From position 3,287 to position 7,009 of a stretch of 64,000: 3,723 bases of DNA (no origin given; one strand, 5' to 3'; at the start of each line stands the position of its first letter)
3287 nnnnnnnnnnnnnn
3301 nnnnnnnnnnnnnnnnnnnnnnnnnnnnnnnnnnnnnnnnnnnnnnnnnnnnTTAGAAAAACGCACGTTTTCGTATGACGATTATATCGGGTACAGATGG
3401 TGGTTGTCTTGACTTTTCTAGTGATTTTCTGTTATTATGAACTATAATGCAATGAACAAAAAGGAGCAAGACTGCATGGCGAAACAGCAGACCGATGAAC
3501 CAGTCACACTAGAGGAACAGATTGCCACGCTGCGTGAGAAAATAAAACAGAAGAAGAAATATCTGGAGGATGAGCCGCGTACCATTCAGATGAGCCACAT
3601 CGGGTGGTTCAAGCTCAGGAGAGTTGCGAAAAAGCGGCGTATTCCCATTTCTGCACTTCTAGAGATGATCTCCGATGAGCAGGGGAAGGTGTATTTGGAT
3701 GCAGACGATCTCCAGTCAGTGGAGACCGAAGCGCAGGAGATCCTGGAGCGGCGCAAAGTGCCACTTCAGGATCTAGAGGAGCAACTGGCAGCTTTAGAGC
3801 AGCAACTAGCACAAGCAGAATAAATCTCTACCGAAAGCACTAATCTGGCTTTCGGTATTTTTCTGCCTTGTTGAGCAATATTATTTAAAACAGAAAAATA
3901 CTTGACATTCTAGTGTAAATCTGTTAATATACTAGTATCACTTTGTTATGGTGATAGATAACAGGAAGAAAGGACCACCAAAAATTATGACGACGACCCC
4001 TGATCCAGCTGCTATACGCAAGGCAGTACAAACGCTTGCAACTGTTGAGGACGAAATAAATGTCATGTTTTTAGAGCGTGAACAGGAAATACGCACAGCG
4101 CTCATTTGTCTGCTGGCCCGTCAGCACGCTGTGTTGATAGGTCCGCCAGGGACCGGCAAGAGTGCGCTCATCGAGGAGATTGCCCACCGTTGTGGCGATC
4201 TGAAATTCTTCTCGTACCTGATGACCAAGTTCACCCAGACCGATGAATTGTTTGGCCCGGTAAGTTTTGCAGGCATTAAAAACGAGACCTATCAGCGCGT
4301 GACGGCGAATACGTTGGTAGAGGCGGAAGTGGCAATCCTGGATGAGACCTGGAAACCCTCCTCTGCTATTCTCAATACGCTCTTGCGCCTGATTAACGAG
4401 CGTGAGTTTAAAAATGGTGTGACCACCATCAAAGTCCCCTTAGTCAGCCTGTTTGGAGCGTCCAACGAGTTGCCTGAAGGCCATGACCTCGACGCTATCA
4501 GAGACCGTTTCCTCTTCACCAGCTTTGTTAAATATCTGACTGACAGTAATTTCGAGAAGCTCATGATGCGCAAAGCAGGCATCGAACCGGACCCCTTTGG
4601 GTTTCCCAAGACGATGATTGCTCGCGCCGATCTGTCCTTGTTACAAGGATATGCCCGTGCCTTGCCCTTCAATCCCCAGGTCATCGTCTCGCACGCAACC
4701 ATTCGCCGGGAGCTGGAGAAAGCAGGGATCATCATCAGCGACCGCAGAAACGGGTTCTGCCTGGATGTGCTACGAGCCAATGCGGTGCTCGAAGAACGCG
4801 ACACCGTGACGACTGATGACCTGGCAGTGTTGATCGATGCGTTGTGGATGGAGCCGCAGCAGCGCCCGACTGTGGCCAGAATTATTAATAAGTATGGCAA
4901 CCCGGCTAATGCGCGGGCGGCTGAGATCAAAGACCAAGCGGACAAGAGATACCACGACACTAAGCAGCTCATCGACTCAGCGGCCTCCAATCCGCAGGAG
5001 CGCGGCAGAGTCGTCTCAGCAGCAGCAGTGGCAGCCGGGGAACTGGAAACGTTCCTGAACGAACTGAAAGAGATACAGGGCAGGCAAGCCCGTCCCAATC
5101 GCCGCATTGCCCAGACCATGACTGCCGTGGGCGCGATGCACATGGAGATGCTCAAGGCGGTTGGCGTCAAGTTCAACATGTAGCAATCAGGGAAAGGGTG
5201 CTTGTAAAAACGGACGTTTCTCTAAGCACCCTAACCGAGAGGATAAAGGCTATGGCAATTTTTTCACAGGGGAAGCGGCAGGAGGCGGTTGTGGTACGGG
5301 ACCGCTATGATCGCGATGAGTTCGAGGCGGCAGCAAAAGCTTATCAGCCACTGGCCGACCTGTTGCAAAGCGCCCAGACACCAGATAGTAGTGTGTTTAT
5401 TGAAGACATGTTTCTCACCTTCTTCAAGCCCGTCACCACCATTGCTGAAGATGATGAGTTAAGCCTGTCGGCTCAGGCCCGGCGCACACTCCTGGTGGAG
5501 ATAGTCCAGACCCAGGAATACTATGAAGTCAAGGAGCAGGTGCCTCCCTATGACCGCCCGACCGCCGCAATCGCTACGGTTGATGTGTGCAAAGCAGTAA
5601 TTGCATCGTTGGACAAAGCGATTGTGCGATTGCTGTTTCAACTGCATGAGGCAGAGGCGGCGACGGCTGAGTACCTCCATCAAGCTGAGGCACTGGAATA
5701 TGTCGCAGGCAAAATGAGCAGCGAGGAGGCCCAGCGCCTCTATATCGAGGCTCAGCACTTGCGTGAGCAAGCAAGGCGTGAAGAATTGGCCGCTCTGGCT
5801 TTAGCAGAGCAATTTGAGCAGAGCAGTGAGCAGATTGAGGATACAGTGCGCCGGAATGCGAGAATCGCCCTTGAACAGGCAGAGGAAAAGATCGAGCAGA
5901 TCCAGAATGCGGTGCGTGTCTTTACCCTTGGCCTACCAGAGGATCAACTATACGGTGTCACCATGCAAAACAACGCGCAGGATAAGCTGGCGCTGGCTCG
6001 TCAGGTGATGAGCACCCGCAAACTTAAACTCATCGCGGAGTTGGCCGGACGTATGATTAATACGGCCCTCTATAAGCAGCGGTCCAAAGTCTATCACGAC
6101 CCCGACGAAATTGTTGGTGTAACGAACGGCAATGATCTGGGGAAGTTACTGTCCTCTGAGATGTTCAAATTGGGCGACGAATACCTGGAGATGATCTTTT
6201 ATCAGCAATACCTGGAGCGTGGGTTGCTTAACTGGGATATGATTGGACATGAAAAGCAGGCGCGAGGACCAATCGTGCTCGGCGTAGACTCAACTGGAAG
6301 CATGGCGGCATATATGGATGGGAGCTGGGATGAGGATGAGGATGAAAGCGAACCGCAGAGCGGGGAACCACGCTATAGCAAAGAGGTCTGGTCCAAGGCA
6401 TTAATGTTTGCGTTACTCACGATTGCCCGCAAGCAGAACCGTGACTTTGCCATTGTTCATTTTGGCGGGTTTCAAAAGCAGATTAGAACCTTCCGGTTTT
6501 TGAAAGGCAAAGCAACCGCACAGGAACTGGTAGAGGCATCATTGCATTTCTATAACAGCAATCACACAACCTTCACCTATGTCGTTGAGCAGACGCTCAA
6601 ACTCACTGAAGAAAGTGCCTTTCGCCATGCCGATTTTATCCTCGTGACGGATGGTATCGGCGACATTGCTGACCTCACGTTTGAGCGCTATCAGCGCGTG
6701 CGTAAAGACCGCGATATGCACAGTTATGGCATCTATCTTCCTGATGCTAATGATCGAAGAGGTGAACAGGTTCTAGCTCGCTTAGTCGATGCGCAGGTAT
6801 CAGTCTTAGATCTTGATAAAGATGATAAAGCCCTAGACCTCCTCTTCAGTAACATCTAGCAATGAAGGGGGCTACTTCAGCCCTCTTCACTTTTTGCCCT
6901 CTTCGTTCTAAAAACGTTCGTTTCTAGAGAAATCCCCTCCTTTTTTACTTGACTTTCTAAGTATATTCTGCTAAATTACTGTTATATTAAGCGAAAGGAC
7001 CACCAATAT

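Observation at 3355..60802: Sixteen copies of a 22-24 bp palindrome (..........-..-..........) in short intergenic gaps: a stoperator-like network across the element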

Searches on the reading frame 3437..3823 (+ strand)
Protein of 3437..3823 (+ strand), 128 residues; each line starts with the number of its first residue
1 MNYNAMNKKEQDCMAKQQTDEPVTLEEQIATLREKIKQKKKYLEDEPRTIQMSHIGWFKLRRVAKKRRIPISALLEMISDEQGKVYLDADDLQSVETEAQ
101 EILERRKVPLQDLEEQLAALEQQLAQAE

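Call 7: search_protein_families(library=pfam, proteins=[window:3437-3823:+], max_evalue=0.001)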
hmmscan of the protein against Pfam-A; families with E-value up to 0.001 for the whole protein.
window:3437-3823:+ (128 aa): 0 families

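Call 85: search_solved_structures(query=A2, max_evalue=10, show_alignments=2)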
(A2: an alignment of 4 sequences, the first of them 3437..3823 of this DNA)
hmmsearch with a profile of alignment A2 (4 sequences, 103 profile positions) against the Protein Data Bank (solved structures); distinct sequences matched with E-value up to 10: 3.
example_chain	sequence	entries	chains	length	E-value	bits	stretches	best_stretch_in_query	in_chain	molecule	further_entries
1nrj_B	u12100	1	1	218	0.2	14.8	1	72-99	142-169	Signal recognition particle receptor beta subunit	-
3c6f_A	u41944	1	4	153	0.57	13.4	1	14-60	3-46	YetF protein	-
5i8l_A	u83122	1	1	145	2.2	11.5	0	70-88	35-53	Lysozyme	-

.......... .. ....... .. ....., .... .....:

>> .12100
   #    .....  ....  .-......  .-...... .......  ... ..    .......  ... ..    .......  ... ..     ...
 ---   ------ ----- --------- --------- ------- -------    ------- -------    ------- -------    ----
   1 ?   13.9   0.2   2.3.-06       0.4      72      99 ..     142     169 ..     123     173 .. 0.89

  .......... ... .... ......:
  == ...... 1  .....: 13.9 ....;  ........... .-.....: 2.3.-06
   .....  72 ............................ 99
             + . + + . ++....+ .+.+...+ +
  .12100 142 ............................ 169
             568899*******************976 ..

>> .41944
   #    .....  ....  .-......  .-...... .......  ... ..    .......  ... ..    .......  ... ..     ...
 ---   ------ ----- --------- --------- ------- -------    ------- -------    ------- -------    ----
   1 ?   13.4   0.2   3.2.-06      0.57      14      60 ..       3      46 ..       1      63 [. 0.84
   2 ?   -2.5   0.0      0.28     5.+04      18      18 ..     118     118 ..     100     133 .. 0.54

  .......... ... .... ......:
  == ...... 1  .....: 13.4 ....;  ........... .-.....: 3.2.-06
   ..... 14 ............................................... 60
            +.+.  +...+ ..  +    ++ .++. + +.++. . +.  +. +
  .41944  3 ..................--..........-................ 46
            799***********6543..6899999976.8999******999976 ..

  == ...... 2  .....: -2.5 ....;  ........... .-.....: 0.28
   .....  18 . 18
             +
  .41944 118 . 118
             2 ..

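Call 86: find_homologous_proteins(query=window:3437-3823:+, max_evalue=0.001)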
Query window:3437-3823:+ (128 aa): 5 proteins with E <= 0.001 among 64 candidates.
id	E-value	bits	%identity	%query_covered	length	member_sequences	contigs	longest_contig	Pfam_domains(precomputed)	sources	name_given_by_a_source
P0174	1.3e-72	259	100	100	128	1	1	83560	-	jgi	jgi:hypothetical protein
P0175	3.8e-62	226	100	90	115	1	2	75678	-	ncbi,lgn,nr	ncbi:MAG: hypothetical protein H0V70_30155 [Ktedonobacteraceae bacterium]|nr:hypothetical protein [K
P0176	3.8e-52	193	85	90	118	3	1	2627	-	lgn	-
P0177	7.5e-47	176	80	87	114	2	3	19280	-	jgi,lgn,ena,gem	-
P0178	3.6e-44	168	73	90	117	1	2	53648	-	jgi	jgi:hypothetical protein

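Call 95: predict_structure(alignment_id=A3)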
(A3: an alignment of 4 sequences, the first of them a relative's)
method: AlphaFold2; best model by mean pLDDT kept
length: 115 residues; sequences in the alignment: 4
mean_pLDDT: 77.0   pTM: 0.58
mean pLDDT of the five models: 77.0, 70.9, 64.5, 64.0, 63.6
residues with pLDDT >= 90: 9; 70-90: 81; 50-70: 19; < 50: 6
segments of 3 or more residues with pLDDT < 50: 1-6
pLDDT, mean of each block of 10 residues (from residue 1): 49 86 86 59 74 75 78 81 83 86 90 74
secondary structure, 60 per line:
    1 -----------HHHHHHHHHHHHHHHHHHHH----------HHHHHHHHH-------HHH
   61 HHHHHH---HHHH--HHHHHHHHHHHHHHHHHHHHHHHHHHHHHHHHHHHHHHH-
elements in order: H12-31 H42-50 H58-66 H70-73 H76-114

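Call 97: fold_search(model_id=the predicted structure, library=pdb)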
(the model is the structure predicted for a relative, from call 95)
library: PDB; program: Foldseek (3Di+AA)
matches with E <= 10: 134; with E <= 0.001: 0
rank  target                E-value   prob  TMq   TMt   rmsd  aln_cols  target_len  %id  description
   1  8p1p_A                1.9e-01  0.85  0.42  0.15   6.1       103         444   20  USP28 in complex with AZ1 (released 2024-05-22)
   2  8p1q_A                3.5e-01  0.75  0.43  0.15   6.3       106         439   20  USP28 in complex with FT206 (released 2024-05-22)
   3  8p1p_B                4.7e-01  0.66  0.42  0.15   6.0       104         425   21  USP28 in complex with AZ1 (released 2024-05-22)
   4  6h4h_A                4.7e-01  0.47  0.38  0.11  11.2       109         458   22  Usp28 catalytic domain variant E593D in complex with UbPA (released 2019-03-27)
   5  8p1q_B                5.0e-01  0.69  0.45  0.16   6.1       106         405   20  USP28 in complex with FT206 (released 2024-05-22)
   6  6hej_B                7.5e-01  0.44  0.40  0.15   6.2       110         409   19  Structure of human USP28 (released 2019-03-27)
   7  6o35_D                1.6e+00  0.25  0.38  0.43   9.1       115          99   18  Crystal structure of a de novo designed octameric helical-bundle protein (released 2020-03-18)
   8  4oyd_B                1.9e+00  0.20  0.39  0.38  17.7       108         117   11  Crystal structure of a computationally designed inhibitor of an Epstein-Barr viral Bcl-2 protein (released 2014-07-09)
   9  4l8i_A                2.1e+00  0.13  0.34  0.35  18.8       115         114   21  Crystal structure of RSV epitope scaffold FFL_005 (released 2014-02-12)
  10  7rro_F4               2.2e+00  0.20  0.39  0.44   7.3       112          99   14  Structure of the 48-nm repeat doublet microtubule from bovine tracheal cilia (released 2021-10-27)
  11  8to0_BM               2.5e+00  0.18  0.39  0.44   7.3       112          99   14  48-nm repeating structure of doublets from mouse sperm flagella (released 2023-11-01)
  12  6h4i_C                2.5e+00  0.15  0.39  0.11  11.5       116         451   21  Usp28 catalytic domain apo (released 2019-03-27)
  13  1l8d_A                2.6e+00  0.21  0.40  0.43   6.9       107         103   15  Rad50 coiled-coil Zn hook (released 2002-08-28)
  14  8otz_F5               2.6e+00  0.18  0.40  0.41   7.3       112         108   14  48-nm repeat of the native axonemal doublet microtubule from bovine sperm (released 2023-11-22)
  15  6now_A                3.1e+00  0.15  0.37  0.23  15.7       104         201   15  Human Mitochondrial Alanyl-tRNA Synthetase C-Ala domain (released 2020-01-22)
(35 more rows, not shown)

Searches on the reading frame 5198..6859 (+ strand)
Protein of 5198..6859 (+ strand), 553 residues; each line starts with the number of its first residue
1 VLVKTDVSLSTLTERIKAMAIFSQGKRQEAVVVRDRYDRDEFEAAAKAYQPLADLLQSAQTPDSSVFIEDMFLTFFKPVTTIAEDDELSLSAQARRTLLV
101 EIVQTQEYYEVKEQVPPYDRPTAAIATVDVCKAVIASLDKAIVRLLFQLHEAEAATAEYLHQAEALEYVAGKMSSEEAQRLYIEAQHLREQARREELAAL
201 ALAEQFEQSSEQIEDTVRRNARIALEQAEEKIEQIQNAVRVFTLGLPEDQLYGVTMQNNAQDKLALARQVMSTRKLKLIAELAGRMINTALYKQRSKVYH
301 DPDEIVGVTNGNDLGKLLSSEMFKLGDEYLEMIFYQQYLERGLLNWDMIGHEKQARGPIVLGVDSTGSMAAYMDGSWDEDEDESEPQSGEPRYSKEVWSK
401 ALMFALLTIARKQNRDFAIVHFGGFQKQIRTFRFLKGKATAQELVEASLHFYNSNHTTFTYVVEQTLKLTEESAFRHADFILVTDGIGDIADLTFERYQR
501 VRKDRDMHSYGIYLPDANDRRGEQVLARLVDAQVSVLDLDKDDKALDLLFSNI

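Call 7: search_protein_families(library=pfam, proteins=[window:5198-6859:+], max_evalue=0.001)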
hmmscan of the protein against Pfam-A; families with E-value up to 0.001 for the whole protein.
window:5198-6859:+ (553 aa): 0 families

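Call 38: search_protein_families(library=phrogs, proteins=[window:5252-6859:+], max_evalue=0.001)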
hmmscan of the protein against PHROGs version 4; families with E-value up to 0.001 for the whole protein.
window:5252-6859:+ (535 aa): 1 family
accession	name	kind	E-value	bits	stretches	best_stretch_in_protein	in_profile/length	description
phrog_24053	-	unknown function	4.1e-28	99.4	1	13-534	20-511/515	-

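Call 39: search_dna_similar(query=window:5252-6859:+, collection=plasmids, mode=protein, max_rows=15)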
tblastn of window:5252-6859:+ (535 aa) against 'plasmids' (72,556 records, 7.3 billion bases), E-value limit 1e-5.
Records with a match: 48; places in all: 48; records where one place covers at least 80% of the query: 1.
Best place of each record, by identity: <60% 48.
By first word of the organism name: Acaryochloris 7; Vibrio 7; Pseudanabaena 6; Nocardia 6; Salinivibrio 5; Chroococcidiopsis 3; Brevibacillus 3; Streptomyces 3; Alicyclobacillus 2; Photobacterium 2; and 3 more.
By predicted mobility (MOB-suite, as given by PLSDB): non-mobilizable 29; mobilizable 12; conjugative 7.
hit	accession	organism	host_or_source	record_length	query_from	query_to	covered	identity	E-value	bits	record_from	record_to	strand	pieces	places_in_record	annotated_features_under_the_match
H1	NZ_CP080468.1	Alicyclobacillus acidoterrestris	Pure culture,soil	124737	17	496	90%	24.6%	1e-30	134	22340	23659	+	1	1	hypothetical protein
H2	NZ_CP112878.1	Pseudanabaena galeata CCNP1313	-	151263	205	518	59%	32.3%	6e-38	156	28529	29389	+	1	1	VWA domain-containing protein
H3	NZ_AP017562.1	Pseudanabaena sp. ABRG5-3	-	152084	205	518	59%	32.3%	2e-37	155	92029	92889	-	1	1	VWA domain-containing protein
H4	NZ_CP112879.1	Pseudanabaena galeata CCNP1313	-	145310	244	513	50%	36.8%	3e-39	160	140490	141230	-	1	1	VWA domain-containing protein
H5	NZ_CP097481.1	Chroococcidiopsis sp. CCNUC1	cell culture,soil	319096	196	511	59%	29.7%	2e-30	134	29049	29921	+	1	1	VWA domain-containing protein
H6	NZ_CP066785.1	Alicyclobacillus sp. ALC3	cell culture,acid mine drainage sediment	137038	198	496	56%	31.2%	6e-39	159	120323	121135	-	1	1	VWA domain-containing protein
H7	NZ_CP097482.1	Chroococcidiopsis sp. CCNUC1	cell culture,soil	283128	196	511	59%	28.4%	1e-24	116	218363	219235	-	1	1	hypothetical protein (x2)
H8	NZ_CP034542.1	Brevibacillus marinus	sediment,marine sediment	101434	206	501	55%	30.1%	8e-30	132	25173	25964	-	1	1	VWA domain-containing protein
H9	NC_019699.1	Chroococcidiopsis thermalis PCC 7203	-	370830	196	511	59%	28.1%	2e-25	119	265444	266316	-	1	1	VWA domain-containing protein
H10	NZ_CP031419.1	Nocardia farcinica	Homo sapiens,Madura foot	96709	198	513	59%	26.5%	3e-18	96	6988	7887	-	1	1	hypothetical protein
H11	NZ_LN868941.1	Nocardia farcinica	not known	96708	198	513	59%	26.5%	3e-18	96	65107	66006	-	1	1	hypothetical protein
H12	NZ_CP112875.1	Pseudanabaena galeata CCNP1313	-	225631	244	463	41%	37.8%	7e-30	132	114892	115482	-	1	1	VWA domain-containing protein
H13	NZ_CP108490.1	Streptomyces sp. NBC_01244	-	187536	195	513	60%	25.5%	4e-17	93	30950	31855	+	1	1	VWA domain-containing protein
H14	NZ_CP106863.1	Lysinibacillus capsici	water,water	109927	244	518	51%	29.5%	7e-23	110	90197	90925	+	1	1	VWA domain-containing protein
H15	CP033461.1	Brevibacillus laterosporus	cabbage,whole organism,cabbage seeds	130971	243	500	48%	30.6%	3e-24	115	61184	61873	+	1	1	VWA domain-containing protein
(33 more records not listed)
